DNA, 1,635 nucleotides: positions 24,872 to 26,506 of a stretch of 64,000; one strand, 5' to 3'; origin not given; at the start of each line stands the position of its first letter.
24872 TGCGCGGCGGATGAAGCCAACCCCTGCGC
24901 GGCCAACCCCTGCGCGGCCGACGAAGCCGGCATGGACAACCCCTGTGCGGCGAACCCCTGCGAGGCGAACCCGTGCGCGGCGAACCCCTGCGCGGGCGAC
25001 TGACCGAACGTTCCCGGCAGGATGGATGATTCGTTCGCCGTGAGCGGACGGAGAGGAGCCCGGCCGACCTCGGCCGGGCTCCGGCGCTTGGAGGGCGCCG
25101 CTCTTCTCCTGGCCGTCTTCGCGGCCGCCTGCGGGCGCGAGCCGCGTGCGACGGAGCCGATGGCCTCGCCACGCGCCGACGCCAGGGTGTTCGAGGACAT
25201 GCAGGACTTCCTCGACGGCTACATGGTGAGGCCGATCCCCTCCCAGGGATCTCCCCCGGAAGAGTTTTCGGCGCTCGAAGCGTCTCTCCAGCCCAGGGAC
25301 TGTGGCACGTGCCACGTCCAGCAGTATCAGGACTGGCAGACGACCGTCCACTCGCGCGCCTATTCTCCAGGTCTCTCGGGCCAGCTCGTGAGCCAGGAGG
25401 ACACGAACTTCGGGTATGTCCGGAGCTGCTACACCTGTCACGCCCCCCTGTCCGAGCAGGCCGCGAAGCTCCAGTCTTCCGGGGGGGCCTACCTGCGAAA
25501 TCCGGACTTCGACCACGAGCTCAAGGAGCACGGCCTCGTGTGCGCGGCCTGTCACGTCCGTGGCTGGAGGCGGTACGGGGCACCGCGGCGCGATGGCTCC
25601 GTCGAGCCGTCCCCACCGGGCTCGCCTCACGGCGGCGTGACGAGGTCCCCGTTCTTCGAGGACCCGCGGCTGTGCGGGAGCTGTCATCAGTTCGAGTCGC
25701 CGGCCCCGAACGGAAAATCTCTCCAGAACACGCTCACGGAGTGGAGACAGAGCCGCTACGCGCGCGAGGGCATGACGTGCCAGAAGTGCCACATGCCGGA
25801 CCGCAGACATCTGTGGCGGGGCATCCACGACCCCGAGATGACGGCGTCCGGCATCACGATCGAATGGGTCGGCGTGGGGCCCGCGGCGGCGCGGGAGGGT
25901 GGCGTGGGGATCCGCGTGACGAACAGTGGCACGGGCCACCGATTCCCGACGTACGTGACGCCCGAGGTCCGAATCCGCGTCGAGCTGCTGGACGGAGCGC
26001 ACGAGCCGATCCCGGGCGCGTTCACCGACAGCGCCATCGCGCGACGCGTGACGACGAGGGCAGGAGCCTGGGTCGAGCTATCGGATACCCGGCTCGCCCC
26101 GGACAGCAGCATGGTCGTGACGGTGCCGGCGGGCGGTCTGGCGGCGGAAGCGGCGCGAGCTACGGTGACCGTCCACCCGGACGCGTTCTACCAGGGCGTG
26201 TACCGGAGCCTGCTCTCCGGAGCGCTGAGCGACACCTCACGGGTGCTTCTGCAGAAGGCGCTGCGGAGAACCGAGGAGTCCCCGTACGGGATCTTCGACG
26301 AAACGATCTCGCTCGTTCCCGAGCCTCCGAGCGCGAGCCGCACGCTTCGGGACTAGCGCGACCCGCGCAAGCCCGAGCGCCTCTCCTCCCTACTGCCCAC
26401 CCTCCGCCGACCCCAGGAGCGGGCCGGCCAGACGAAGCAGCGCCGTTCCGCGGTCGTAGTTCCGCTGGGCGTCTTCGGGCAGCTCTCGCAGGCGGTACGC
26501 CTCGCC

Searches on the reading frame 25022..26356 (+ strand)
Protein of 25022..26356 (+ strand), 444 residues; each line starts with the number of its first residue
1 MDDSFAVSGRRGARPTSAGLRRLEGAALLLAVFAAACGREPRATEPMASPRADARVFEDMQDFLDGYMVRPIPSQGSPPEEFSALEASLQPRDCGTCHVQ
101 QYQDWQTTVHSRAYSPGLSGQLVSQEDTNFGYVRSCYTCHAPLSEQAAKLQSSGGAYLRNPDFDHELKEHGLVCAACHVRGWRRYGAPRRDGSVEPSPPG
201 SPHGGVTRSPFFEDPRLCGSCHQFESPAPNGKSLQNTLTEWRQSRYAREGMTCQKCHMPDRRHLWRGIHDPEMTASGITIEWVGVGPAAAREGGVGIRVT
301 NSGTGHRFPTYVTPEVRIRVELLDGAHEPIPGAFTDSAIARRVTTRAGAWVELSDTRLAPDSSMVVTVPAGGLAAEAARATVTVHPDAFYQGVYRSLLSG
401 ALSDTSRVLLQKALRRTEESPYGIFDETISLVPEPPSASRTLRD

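Call 38: search_protein_families(library=pfam, proteins=[window:25022-26356:+], max_evalue=0.00001)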
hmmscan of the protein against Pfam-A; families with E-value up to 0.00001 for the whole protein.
window:25022-26356:+ (444 aa): 2 families
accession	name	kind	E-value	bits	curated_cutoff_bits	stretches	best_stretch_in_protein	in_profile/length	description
PF22113.1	Mtrc-MtrF_II-IV_dom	-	1.7e-11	44.4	30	1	81-181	71-166/176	Outer membrane cytochrome MtrC/MtrF-like, domains II/IV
PF13435.11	Cytochrome_C554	-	7.6e-06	27.2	20.8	0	94-178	2-83/84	Cytochrome c554 and c-prime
